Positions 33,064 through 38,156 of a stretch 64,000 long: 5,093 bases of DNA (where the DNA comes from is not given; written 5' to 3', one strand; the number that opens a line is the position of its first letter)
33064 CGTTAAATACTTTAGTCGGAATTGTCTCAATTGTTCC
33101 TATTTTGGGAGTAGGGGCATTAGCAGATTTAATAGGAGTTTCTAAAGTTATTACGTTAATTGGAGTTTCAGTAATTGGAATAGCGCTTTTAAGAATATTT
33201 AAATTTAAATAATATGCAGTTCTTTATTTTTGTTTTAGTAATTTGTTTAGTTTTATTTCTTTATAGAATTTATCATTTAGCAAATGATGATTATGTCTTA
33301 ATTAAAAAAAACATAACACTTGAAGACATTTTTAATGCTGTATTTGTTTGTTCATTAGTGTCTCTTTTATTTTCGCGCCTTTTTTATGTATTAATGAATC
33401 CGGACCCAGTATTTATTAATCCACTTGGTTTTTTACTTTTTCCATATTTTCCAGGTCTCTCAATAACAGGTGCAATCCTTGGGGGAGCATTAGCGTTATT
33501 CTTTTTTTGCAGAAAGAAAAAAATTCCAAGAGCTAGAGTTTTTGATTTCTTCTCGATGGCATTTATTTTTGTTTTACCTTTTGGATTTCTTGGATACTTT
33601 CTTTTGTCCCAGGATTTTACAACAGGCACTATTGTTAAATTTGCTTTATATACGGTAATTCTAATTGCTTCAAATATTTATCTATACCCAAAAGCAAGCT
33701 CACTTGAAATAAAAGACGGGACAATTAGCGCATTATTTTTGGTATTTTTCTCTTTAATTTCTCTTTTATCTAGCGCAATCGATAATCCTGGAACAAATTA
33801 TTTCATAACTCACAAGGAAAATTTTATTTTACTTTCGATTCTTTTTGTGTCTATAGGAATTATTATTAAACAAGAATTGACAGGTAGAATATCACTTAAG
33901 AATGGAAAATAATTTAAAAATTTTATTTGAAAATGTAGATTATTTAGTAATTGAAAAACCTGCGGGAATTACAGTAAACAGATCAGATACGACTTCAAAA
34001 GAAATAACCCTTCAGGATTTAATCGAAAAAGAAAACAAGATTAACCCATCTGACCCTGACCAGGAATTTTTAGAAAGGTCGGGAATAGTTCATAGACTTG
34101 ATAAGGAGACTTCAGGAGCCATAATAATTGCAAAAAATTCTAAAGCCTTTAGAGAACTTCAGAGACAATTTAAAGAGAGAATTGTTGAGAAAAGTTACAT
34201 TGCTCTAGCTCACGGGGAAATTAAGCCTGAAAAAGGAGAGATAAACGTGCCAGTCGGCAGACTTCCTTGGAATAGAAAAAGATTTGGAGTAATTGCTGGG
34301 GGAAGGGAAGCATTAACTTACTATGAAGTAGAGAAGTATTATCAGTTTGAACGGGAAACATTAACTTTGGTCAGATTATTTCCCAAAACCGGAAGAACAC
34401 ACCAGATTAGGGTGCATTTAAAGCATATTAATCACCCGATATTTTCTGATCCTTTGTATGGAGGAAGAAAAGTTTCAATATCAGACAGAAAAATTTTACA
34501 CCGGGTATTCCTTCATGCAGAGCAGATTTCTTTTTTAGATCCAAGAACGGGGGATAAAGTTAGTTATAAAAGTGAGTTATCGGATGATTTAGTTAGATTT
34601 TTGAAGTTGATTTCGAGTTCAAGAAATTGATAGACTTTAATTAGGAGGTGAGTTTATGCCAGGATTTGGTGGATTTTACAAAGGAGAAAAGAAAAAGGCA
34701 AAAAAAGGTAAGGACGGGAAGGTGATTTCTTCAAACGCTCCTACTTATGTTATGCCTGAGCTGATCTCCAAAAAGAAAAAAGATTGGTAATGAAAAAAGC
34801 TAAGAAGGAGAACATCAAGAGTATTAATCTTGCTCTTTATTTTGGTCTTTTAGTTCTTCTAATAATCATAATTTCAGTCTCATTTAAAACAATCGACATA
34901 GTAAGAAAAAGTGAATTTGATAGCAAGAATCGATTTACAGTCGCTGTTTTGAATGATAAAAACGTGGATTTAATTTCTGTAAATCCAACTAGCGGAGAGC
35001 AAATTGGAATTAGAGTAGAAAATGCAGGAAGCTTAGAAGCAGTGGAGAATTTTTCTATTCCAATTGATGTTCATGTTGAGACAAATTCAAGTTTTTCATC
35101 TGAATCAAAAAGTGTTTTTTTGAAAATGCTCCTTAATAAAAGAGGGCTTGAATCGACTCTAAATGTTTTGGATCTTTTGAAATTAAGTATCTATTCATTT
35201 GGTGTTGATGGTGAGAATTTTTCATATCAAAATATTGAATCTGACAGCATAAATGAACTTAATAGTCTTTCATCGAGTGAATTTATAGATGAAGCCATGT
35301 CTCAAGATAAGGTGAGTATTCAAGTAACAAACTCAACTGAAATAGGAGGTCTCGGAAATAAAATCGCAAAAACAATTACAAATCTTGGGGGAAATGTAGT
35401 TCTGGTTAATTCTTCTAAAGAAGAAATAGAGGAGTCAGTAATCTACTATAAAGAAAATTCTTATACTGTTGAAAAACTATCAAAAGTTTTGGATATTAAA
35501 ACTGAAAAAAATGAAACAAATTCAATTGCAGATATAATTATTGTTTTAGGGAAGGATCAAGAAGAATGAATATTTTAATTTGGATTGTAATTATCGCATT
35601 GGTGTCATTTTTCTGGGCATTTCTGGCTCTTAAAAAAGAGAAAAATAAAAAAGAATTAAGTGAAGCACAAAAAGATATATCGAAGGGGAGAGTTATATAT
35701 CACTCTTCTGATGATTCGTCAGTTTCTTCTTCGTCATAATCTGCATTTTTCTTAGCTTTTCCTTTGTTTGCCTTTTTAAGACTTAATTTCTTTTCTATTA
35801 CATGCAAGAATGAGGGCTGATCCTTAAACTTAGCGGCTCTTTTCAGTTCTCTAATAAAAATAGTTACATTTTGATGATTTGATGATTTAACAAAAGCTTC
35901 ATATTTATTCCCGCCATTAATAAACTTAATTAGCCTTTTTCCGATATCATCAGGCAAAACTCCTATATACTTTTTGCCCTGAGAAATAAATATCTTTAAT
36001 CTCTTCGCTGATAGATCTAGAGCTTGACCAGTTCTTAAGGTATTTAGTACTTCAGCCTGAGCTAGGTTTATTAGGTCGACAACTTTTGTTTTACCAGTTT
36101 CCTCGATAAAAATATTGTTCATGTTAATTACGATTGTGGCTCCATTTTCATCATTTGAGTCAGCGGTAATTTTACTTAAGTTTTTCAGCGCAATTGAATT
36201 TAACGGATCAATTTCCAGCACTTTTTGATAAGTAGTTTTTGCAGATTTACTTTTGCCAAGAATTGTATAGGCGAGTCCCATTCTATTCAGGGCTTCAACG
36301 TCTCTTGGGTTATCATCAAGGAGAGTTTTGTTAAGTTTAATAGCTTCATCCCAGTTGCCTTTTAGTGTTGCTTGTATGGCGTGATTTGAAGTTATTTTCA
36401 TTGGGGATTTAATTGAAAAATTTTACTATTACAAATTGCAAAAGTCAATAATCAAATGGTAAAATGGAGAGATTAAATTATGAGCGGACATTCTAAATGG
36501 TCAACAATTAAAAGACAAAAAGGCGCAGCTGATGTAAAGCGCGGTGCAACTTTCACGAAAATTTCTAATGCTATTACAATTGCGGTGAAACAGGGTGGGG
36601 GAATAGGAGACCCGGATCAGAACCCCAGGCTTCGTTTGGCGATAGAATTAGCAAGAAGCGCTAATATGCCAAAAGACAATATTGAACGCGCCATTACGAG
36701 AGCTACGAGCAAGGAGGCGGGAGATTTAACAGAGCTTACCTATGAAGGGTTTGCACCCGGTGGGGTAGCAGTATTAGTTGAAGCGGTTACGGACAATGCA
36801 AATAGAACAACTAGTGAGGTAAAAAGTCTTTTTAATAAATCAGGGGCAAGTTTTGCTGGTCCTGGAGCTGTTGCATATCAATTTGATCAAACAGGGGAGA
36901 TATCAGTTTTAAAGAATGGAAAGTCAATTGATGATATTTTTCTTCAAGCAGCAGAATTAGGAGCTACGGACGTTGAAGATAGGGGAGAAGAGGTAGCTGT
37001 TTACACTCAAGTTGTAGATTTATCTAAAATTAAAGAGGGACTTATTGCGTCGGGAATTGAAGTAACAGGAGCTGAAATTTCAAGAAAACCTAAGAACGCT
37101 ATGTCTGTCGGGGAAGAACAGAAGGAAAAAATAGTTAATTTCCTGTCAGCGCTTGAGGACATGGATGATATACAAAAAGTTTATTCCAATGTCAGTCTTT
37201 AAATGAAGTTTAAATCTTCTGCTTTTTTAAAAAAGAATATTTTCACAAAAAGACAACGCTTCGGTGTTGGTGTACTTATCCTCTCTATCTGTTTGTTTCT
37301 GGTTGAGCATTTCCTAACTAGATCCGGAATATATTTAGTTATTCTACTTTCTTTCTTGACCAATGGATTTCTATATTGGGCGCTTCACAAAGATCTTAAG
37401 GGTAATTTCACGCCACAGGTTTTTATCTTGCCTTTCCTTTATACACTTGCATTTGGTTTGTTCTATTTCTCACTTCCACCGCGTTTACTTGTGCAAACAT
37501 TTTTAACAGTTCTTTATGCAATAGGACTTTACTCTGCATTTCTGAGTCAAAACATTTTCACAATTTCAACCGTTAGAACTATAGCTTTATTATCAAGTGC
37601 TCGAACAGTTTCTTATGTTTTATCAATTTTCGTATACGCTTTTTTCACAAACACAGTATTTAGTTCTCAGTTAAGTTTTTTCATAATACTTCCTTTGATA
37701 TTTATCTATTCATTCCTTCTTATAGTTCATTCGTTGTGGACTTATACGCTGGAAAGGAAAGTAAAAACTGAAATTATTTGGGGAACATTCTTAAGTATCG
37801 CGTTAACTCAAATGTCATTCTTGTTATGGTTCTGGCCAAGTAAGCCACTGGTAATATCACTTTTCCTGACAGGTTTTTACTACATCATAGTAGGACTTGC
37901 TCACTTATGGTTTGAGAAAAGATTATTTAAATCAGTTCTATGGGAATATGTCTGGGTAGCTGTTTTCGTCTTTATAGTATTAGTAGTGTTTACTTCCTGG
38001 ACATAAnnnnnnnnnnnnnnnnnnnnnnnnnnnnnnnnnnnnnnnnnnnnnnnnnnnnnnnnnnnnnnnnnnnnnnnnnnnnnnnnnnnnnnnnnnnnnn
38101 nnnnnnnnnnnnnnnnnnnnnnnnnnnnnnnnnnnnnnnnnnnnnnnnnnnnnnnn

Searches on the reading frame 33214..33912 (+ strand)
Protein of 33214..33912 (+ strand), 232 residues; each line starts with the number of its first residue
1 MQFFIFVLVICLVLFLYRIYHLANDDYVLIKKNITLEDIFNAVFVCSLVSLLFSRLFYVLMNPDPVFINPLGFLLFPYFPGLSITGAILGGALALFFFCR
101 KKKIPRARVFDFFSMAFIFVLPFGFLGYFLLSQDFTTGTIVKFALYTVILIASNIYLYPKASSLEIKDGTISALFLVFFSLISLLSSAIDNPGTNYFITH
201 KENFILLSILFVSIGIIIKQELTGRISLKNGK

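Call 59: search_protein_families(library=pfam, proteins=[window:33214-33912:+], max_evalue=0.0001)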
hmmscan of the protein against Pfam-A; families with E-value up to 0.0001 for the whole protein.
window:33214-33912:+ (232 aa): 1 family
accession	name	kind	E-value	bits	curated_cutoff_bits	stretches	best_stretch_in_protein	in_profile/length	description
PF01790.23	LGT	-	1.2e-10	41.6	24.9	1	10-135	20-137/240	Prolipoprotein diacylglyceryl transferase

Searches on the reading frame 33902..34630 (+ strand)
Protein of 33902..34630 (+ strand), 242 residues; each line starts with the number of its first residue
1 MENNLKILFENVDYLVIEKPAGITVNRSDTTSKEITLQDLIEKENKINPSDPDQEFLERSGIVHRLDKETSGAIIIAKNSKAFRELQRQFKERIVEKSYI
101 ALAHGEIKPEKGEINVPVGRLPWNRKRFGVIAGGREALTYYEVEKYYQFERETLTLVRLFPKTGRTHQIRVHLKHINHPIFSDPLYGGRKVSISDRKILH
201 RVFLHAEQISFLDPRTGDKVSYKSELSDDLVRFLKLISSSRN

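Call 59: search_protein_families(library=pfam, proteins=[window:33902-34630:+], max_evalue=0.0001)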
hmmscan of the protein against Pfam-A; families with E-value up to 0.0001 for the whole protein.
window:33902-34630:+ (242 aa): 1 family
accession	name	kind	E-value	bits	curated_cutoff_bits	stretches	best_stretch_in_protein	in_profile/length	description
PF00849.27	PseudoU_synth_2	-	1.2e-30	107.2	26.8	1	13-175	1-152/152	RNA pseudouridylate synthase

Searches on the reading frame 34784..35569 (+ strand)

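Call 59: search_protein_families(library=pfam, proteins=[window:34784-35569:+], max_evalue=0.0001)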
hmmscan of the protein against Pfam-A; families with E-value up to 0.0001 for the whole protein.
window:34784-35569:+ (261 aa): 1 family
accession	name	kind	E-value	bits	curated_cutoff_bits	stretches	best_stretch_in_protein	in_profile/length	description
PF13399.11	LytR_C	-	9.9e-09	36.5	22.2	1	177-258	2-85/86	LytR cell envelope-related transcriptional attenuator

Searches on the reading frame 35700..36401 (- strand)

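Call 59: search_protein_families(library=pfam, proteins=[window:35700-36401:-], max_evalue=0.0001)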
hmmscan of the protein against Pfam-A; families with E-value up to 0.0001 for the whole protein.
window:35700-36401:- (233 aa): 7 families
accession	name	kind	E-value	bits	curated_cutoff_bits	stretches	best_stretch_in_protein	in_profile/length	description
PF00515.34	TPR_1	-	9e-08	32.1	27.8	1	36-66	2-32/34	Tetratricopeptide repeat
PF13431.12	TPR_17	-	1.6e-07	31.5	24.4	0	26-54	4-32/34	Tetratricopeptide repeat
PF13414.12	TPR_11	-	7.8e-07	29.1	26.8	0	14-45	7-38/42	TPR repeat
PF07719.23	TPR_2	-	2.3e-06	27.7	27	0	36-68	2-34/34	Tetratricopeptide repeat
PF13181.12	TPR_8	-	4.5e-06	26.9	25.7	1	36-66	2-32/34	Tetratricopeptide repeat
PF13424.12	TPR_12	-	3.9e-05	24.2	30.1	0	6-65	8-75/77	Tetratricopeptide repeat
PF16266.10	DUF4919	-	4e-05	24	29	0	13-64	70-121/186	Domain of unknown function (DUF4919)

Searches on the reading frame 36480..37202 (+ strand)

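Call 59: search_protein_families(library=pfam, proteins=[window:36480-37202:+], max_evalue=0.0001)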
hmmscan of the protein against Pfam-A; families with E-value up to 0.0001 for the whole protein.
window:36480-37202:+ (240 aa): 2 families
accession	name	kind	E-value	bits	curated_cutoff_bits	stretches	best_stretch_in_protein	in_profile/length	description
PF01709.26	Transcrip_reg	-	8.6e-48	162.5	27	1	84-238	2-160/160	TACO1/YebC second and third domain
PF20772.2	TACO1_YebC_N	-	9.6e-31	106.5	36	1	5-77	1-72/73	TACO1/YebC protein N-terminal domain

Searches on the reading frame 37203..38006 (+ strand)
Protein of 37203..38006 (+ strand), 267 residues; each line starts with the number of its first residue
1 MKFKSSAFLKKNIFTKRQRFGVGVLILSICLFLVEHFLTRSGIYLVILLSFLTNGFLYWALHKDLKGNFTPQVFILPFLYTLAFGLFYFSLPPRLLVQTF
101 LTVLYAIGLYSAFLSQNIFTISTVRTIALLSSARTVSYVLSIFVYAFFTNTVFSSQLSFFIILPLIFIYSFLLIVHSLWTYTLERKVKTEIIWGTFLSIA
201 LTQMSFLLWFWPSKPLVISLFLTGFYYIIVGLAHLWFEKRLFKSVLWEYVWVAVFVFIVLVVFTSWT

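Call 59: search_protein_families(library=pfam, proteins=[window:37203-38006:+], max_evalue=0.0001)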
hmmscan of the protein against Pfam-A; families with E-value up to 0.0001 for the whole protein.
window:37203-38006:+ (267 aa): 1 family
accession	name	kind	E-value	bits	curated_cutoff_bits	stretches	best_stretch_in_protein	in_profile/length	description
PF18900.5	DUF5656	-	4e-06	26.8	23.3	1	73-262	58-238/242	Protein of unknown function (DUF5656)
